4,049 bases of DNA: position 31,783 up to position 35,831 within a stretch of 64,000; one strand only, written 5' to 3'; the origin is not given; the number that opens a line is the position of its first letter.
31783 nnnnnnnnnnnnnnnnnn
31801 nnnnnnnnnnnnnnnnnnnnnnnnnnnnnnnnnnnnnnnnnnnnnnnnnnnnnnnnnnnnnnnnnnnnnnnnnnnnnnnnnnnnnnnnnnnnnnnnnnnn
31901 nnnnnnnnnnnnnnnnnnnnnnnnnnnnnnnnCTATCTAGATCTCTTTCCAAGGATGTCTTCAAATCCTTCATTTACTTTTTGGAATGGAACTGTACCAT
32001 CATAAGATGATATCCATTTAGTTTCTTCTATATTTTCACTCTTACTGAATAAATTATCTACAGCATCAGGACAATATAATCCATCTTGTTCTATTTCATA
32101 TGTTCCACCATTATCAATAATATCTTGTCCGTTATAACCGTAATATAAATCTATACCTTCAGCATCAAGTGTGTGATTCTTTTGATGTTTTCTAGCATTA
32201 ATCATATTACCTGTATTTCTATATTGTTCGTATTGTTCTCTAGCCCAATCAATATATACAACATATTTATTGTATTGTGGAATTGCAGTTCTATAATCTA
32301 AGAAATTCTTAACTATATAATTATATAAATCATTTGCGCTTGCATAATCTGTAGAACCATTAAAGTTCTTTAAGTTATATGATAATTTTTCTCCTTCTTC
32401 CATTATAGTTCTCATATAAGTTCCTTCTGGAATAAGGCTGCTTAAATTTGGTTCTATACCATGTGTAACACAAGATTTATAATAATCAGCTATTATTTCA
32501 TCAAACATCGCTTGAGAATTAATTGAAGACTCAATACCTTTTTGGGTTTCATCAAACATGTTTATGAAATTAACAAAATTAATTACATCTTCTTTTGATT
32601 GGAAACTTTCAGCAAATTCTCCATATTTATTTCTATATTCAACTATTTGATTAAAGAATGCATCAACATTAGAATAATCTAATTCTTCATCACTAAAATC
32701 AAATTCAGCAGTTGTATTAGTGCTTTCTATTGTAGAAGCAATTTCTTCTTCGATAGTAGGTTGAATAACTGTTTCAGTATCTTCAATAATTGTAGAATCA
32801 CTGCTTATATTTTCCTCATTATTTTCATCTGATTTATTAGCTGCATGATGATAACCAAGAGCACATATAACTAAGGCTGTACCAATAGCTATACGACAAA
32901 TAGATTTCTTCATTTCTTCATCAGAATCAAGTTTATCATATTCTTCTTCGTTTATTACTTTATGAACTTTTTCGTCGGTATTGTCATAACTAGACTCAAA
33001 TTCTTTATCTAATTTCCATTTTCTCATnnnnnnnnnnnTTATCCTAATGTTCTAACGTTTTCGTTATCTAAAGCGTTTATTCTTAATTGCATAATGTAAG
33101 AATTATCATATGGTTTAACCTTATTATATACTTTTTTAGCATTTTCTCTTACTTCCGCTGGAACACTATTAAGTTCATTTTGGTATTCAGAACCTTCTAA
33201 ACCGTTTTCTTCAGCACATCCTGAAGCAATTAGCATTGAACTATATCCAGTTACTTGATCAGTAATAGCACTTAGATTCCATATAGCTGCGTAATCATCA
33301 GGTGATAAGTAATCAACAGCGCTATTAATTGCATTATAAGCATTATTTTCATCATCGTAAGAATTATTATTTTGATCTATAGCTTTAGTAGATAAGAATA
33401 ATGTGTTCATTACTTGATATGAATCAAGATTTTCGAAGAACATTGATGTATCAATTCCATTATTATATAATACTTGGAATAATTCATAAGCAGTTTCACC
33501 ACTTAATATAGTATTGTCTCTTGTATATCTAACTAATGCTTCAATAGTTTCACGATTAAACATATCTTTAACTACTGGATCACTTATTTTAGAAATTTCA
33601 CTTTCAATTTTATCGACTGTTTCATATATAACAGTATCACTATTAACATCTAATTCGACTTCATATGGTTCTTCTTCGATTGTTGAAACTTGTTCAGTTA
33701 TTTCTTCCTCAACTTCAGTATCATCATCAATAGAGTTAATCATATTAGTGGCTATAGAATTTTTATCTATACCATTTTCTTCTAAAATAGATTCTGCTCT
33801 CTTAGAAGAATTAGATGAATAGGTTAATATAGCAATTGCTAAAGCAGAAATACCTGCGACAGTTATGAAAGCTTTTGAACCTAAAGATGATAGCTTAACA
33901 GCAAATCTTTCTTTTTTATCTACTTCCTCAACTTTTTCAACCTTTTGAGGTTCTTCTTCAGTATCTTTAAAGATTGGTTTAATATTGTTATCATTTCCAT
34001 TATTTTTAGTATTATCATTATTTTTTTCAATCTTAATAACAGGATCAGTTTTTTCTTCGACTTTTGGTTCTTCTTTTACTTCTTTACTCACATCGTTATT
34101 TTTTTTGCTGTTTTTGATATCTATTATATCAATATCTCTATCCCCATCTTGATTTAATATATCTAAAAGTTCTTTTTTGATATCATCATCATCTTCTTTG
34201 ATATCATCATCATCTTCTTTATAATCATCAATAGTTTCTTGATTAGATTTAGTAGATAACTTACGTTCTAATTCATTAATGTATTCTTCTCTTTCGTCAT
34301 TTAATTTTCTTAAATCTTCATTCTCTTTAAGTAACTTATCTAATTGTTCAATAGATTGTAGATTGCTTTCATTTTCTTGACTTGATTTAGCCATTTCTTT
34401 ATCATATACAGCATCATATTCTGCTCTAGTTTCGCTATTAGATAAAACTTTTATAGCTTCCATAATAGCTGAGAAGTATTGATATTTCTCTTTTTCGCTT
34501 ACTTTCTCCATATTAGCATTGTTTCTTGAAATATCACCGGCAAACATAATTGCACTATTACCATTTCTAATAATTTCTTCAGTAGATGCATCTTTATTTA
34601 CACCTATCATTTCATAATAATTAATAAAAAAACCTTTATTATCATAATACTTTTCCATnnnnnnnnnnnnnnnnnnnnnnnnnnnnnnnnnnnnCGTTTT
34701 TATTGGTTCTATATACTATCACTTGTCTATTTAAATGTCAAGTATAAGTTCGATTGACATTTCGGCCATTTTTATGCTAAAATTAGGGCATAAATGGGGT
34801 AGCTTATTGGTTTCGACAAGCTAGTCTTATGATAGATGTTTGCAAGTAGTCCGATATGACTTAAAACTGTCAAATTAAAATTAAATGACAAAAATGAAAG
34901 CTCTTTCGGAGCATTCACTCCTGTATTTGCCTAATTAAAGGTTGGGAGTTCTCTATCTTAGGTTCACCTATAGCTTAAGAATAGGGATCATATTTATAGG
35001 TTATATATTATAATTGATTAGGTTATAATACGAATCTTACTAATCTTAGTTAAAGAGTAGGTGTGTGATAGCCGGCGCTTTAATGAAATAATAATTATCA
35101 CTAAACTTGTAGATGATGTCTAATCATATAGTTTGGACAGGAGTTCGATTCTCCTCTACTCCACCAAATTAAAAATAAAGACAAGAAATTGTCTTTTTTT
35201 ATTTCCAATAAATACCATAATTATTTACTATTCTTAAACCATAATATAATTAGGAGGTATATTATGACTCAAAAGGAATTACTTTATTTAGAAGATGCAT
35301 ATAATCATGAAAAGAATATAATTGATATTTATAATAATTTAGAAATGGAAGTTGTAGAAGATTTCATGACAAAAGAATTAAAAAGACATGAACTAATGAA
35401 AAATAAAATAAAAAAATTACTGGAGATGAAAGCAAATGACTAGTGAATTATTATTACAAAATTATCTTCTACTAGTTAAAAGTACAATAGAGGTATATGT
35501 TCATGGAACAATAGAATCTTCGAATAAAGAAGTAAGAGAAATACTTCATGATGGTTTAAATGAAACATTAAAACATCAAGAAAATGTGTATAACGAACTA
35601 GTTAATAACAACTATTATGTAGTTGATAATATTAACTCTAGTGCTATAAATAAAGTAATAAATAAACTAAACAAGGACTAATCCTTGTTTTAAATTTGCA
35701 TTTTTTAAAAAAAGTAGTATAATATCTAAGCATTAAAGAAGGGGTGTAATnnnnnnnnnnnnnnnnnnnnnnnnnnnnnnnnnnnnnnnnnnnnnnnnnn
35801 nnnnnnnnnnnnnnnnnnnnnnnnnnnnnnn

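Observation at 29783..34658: Three-gene operon of bitopic membrane/surface proteins abutting the tmRNA gene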

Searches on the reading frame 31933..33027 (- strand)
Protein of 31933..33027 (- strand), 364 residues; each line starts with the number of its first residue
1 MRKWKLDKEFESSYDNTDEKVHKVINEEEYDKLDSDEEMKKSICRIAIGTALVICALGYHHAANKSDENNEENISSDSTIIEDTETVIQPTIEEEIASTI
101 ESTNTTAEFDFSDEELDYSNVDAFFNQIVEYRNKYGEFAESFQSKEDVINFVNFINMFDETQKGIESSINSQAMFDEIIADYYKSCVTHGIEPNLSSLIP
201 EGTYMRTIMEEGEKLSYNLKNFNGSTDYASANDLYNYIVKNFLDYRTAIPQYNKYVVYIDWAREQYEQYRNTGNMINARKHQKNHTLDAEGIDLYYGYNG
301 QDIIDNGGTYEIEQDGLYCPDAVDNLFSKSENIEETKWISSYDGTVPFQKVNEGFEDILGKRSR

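Call 4: search_protein_families(library=pfam, proteins=[window:31933-33027:-], max_evalue=0.1)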
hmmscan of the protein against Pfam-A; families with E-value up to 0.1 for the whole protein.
window:31933-33027:- (364 aa): 0 families

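Call 5: search_protein_families(library=ncbifam, proteins=[window:31933-33027:-], max_evalue=0.1)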
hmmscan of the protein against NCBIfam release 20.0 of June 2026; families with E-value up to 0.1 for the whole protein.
window:31933-33027:- (364 aa): 0 families

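Call 9: find_encoding_contigs(protein=window:31933-33027:-, flank=10000, max_places=6)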
Protein window:31933-33027:- (364 aa): 16 contigs read that carry it; 5 places shown.
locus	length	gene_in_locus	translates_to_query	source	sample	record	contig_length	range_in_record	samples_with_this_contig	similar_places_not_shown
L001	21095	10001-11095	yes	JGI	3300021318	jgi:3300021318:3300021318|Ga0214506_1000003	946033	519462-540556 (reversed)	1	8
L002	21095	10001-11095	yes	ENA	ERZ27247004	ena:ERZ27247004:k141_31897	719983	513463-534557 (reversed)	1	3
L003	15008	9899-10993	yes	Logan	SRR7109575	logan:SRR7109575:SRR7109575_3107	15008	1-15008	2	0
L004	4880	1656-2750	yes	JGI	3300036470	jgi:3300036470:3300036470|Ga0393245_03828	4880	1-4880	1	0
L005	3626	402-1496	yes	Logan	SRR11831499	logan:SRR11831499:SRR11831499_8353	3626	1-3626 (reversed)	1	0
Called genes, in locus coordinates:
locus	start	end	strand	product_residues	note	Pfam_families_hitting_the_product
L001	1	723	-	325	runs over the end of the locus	PF03462:PCRF, PF00472:RF-1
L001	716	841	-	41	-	-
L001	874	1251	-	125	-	-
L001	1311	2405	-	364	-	PF00089:Trypsin, PF13365:Trypsin_2, PF00595:PDZ, PF13180:PDZ_2, PF17820:PDZ_6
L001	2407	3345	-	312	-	PF07751:Abi_2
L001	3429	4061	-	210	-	PF01520:Amidase_3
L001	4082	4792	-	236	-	PF06541:ABC_trans_CmpB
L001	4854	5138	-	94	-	-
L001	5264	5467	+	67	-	-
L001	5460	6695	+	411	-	-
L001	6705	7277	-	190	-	-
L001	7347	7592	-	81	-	PF07875:Coat_F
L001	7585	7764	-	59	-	-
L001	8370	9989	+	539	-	PF00226:DnaJ (faint)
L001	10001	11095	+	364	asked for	-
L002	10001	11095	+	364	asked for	-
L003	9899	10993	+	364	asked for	-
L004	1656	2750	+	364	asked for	-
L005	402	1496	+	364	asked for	-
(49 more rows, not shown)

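Call 10: find_homologous_proteins(query=window:31933-33027:-)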
Query window:31933-33027:- (364 aa): 12 proteins with E <= 0.001 among 1587 candidates.
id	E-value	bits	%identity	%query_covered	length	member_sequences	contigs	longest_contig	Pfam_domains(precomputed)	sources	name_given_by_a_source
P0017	7.5e-218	741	91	100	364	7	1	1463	-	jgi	jgi:hypothetical protein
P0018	3.8e-206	702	87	100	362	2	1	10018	-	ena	-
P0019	1.5e-184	631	80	98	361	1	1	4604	-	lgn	-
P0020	4.6e-184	630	78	98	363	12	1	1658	-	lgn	-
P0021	1.2e-181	622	78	98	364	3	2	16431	-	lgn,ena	-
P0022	5.4e-168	577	73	100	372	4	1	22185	-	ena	-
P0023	7.5e-156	537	70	99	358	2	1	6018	-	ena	-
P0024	9.6e-84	300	61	66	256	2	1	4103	-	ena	-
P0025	2.2e-76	275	46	89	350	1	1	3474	-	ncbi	-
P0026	2.7e-70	255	52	72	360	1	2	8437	-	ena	-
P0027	4.4e-67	245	42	96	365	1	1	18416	-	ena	-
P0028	1.4e-53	200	39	88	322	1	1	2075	-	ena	-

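Call 25: search_solved_structures(query=A3, max_evalue=10)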
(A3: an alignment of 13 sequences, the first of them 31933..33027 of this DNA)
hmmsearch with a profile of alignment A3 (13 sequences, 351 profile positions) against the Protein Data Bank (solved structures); distinct sequences matched with E-value up to 10: 2.
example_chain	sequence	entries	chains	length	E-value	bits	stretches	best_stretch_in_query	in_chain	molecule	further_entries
2k0q_A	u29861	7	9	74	0.35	13.1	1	281-343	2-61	Putative uncharacterized protein copK | Copper resistance protein K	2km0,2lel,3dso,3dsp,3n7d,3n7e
8evm_A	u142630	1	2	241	1.8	10.7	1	9-63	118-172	Chlorophyll dimer protein designs, Special Pair 3 (SP3x)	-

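Call 33: search_protein_families(library=phrogs, proteins=[window:31933-33027:-], max_evalue=0.01)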
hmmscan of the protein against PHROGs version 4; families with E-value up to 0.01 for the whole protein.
window:31933-33027:- (364 aa): 0 families

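Call 34: search_protein_families(library=padloc, proteins=[window:31933-33027:-], max_evalue=0.01)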
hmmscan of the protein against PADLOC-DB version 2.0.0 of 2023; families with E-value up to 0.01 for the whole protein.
window:31933-33027:- (364 aa): 0 families

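Call 67: search_protein_representatives(alignment_id=A3)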
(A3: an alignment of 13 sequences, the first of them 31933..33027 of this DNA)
Query: 13 sequences, 351 profile positions. Proteins with E-value up to 0.001 (for the whole library): 32; up to 1e-10: 29; up to 1e-30: 21. The best 32 are listed.
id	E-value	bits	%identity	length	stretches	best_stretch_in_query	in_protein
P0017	1.6e-185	632.6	-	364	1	3-351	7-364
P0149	2.2e-109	382.1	-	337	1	9-350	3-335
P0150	3.1e-103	361.9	-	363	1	10-347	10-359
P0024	1.4e-102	359.8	-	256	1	3-256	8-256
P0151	4.1e-102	358.2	-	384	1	7-350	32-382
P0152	1.8e-94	333.1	-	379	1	8-351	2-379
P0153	1.6e-93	330.0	-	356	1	8-348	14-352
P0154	1.7e-86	306.9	-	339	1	9-348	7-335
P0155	7.2e-83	294.9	-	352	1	6-347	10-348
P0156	8.8e-83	294.7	-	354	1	9-348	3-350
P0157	1.2e-72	261.3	-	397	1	15-348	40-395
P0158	6.9e-59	216.1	-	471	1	9-347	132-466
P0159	2.1e-43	165.1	-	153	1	207-350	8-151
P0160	2.3e-39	151.8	-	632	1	67-278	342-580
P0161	5.7e-39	150.6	-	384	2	76-277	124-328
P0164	3.1e-35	138.3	-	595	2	76-278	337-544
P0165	1.9e-34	135.6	-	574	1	61-318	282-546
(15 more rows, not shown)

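Call 71: find_encoding_contigs(protein=P0165, flank=6000, max_places=3)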
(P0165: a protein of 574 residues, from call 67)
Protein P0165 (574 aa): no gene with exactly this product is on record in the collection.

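Call 73: find_encoding_contigs(protein=P0164, flank=6000, max_places=3)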
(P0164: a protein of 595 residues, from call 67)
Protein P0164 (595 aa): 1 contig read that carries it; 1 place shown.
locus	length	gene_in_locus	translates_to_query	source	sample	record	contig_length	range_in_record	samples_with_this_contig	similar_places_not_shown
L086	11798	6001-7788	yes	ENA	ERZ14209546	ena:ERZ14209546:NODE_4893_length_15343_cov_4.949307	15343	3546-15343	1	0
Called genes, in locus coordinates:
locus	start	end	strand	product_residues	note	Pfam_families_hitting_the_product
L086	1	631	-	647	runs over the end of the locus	PF08245:Mur_ligase_M, PF00561:Abhydrolase_1, PF12697:Abhydrolase_6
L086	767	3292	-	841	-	PF00521:DNA_topoisoIV, PF03989:DNA_gyraseA_C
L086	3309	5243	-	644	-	PF02518:HATPase_c, PF00204:DNA_gyraseB, PF01751:Toprim, PF00986:DNA_gyraseB_C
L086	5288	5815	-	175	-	-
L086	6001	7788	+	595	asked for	-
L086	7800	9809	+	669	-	-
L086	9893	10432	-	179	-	PF02915:Rubrerythrin, PF21349:RUBY_RBDX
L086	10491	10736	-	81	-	-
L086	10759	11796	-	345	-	?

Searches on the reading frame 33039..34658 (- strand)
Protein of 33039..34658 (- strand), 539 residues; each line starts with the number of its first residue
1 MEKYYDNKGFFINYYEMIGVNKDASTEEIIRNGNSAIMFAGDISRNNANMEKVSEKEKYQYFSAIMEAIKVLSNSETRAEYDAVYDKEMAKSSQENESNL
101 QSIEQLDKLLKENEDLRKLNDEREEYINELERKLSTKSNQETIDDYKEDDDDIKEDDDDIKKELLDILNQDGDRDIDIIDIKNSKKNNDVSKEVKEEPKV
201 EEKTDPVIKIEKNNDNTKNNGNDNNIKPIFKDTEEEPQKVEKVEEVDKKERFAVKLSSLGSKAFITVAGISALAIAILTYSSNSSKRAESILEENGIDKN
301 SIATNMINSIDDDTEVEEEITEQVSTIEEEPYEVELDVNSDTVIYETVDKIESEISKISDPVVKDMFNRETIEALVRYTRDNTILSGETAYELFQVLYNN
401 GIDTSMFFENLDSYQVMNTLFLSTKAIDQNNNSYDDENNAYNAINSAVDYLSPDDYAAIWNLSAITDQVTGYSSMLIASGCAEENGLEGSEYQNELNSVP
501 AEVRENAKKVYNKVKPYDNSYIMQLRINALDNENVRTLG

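Call 4: search_protein_families(library=pfam, proteins=[window:33039-34658:-], max_evalue=0.1)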
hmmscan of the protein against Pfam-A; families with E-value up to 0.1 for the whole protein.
window:33039-34658:- (539 aa): 1 family
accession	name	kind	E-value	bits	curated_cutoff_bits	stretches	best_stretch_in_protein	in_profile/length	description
PF00226.36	DnaJ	-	3.4e-06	27.5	27.8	1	13-82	1-63/63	DnaJ domain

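Call 5: search_protein_families(library=ncbifam, proteins=[window:33039-34658:-], max_evalue=0.1)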
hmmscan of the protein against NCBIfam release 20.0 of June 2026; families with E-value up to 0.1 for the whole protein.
window:33039-34658:- (539 aa): 7 families
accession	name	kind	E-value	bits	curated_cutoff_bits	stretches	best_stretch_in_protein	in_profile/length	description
TIGR02349.1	DnaJ_bact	equivalog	8.2e-07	28.7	377.2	1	13-114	1-87/354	molecular chaperone DnaJ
NF010894.0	PRK14301.1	equivalog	3e-05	23.2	548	1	13-92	5-77/373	chaperone protein DnaJ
NF010885.0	PRK14292.1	equivalog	9e-05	21.6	585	1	12-84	2-66/371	chaperone protein DnaJ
NF008035.0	PRK10767.1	subfamily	0.00035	19.7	338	1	13-90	5-75/374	molecular chaperone DnaJ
NF010872.0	PRK14279.1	equivalog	0.00075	18.7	556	1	13-84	10-74/394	molecular chaperone DnaJ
NF010874.0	PRK14281.1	equivalog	0.0023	17.1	619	1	13-91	4-75/397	chaperone protein DnaJ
NF010892.0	PRK14299.1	equivalog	0.0034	16.6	392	1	13-88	5-71/291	chaperone protein DnaJ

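Call 8: find_homologous_proteins(query=window:33039-34658:-)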
Query window:33039-34658:- (539 aa): 16 proteins with E <= 0.001 among 8000 candidates.
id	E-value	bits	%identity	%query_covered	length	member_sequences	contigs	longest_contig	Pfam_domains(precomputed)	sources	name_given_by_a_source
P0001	0.0e+0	1123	100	100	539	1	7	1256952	PF00226.37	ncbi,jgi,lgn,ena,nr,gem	ncbi:MAG: hypothetical protein E7159_05370 [Firmicutes bacterium]|jgi:curved DNA-binding protein Cbp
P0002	9.0e-241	818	75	100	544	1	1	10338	PF00226.37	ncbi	-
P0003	3.5e-227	773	71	100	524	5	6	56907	PF00226.37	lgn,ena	-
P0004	5.2e-204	697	68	100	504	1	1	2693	PF00226.37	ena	-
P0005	3.7e-201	687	66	100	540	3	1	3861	-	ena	-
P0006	3.6e-187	641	61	100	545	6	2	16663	-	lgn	-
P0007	6.6e-186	637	67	100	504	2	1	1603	PF00226.37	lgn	-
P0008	4.8e-180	618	61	98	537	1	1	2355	PF00226.37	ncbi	-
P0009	1.6e-176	606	94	58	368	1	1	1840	-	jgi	jgi:hypothetical protein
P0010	1.3e-164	567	55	100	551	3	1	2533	-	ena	-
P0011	7.2e-159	548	56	100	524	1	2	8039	-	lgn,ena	-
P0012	1.5e-156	540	56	100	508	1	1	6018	-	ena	-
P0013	1.0e-154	534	56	98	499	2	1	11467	PF00226.37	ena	-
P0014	4.3e-108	381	44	98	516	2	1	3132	PF00226.37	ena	-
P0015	3.3e-66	242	51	43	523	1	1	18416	PF00226.37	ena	-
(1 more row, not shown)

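Call 26: search_solved_structures(query=A2, max_evalue=10)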
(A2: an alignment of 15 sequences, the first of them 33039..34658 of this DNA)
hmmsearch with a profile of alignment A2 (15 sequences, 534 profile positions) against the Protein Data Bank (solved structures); distinct sequences matched with E-value up to 10: 66 (the best 60 are shown).
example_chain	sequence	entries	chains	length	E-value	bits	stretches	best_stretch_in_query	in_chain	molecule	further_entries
1bqz_A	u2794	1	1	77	9.3e-08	34.7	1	14-82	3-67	DNAJ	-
9dyv_A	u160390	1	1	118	1.1e-07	34.4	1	14-82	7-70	Chaperone protein DnaJ 2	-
4j7z_A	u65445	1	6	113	1.5e-07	34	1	14-82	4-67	Chaperone protein DnaJ 2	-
5nro_B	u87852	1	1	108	2.2e-07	33.5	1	14-82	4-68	Chaperone protein DnaJ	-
1bq0_A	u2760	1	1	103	2.3e-07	33.4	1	14-82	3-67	DNAJ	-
1xbl_A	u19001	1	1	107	2.5e-07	33.2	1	14-82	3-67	DNAJ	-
6iws_A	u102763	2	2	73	3.1e-07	33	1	14-82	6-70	DnaJ homolog subfamily A member 3, mitochondrial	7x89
2dn9_A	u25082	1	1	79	3.7e-07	32.7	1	15-82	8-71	DnaJ homolog subfamily A member 3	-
6u3r_A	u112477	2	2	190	5.6e-07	32.1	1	14-86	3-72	DnaJ homolog subfamily B member 6,DnaJ homolog subfamily B member 6 | DnaJ homolog subfamily B member 6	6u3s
6psi_A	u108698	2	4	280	8.7e-07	31.5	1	14-82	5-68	Chaperone protein DnaJ 2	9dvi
2dmx_A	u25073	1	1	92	1.2e-06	31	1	14-82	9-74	DnaJ homolog subfamily B member 8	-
6rzy_A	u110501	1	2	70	2.2e-06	30.2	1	14-81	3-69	Heat shock protein 40, type II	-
2ej7_A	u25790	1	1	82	3.1e-06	29.7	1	14-82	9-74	HCG3 gene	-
2och_A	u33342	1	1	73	3.3e-06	29.6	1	12-82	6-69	Hypothetical protein dnj-12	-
4j80_A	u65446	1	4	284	3.3e-06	29.6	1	14-82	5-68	Chaperone protein DnaJ 2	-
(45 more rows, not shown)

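Call 33: search_protein_families(library=phrogs, proteins=[window:33039-34658:-], max_evalue=0.01)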
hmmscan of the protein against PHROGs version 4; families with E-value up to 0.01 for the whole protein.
window:33039-34658:- (539 aa): 1 family
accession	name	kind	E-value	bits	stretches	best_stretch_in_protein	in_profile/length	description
phrog_14336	-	unknown function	0.00031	21.2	1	13-89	5-73/363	-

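Call 34: search_protein_families(library=padloc, proteins=[window:33039-34658:-], max_evalue=0.01)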
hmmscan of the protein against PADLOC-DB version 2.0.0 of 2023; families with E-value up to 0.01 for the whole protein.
window:33039-34658:- (539 aa): 0 families

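Call 62: predict_structure(alignment_id=A2)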
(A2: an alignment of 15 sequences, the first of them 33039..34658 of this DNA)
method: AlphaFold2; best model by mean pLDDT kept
length: 539 residues; sequences in the alignment: 15
mean_pLDDT: 62.9   pTM: 0.42
mean pLDDT of the five models: 62.9, 61.5, 61.5, 60.0, 57.3
residues with pLDDT >= 90: 89; 70-90: 178; 50-70: 63; < 50: 209
segments of 3 or more residues with pLDDT < 50: 41-52, 94-102, 137-157, 173-292, 294-334, 536-539
pLDDT, mean of each block of 10 residues (from residue 1): 68 85 86 74 40 59 82 88 86 46 59 81 80 55 39 46 56 45 33 31 30 29 32 33 30 25 24 26 37 43 29 27 33 60 91 89 83 90 77 90 93 94 85 86 94 87 92 87 63 86 92 82 85 53
secondary structure, 60 per line:
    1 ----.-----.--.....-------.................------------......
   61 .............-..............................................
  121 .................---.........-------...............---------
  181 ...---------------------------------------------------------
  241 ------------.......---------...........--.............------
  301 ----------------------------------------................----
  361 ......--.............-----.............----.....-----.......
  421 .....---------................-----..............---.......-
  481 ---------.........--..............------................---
elements in order: H14-18 H26-42 H55-73 H75-137 H141-149 H157-171 H253-259 H269-279 H282-294 H341-356 H361-366 H369-381 H387-399 H404-408 H414-425 H435-450 H456-469 H473-479 H490-498 H501-514 H521-536

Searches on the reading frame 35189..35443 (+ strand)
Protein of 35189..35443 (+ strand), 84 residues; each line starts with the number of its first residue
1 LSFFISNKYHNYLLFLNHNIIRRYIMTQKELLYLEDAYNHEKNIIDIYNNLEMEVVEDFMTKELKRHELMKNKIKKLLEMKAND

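Call 4: search_protein_families(library=pfam, proteins=[window:35189-35443:+], max_evalue=0.1)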
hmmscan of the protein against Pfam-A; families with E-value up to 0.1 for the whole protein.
window:35189-35443:+ (84 aa): 2 families
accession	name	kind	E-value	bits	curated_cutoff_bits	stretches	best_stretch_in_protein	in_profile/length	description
PF01985.26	CRS1_YhbY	-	0.0051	17.6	27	1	26-76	1-51/84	CRS1 / YhbY (CRM) domain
PF22200.2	ExsA_N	-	0.011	16.6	27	1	1-77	37-120/136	ExsA N-terminal regulatory domain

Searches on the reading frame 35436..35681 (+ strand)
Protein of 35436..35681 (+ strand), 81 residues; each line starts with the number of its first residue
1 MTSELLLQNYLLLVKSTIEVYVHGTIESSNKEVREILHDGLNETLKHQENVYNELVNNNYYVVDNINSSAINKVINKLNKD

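Call 4: search_protein_families(library=pfam, proteins=[window:35436-35681:+], max_evalue=0.1)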
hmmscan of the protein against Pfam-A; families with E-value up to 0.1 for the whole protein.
window:35436-35681:+ (81 aa): 2 families
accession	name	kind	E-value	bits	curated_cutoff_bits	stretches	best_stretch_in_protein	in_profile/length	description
PF07875.18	Coat_F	-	2.9e-12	47.1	25.7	1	6-63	5-62/63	Coat F domain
PF12893.14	Lumazine_bd_2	-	0.074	14.3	22.1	1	14-52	6-44/116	Putative lumazine-binding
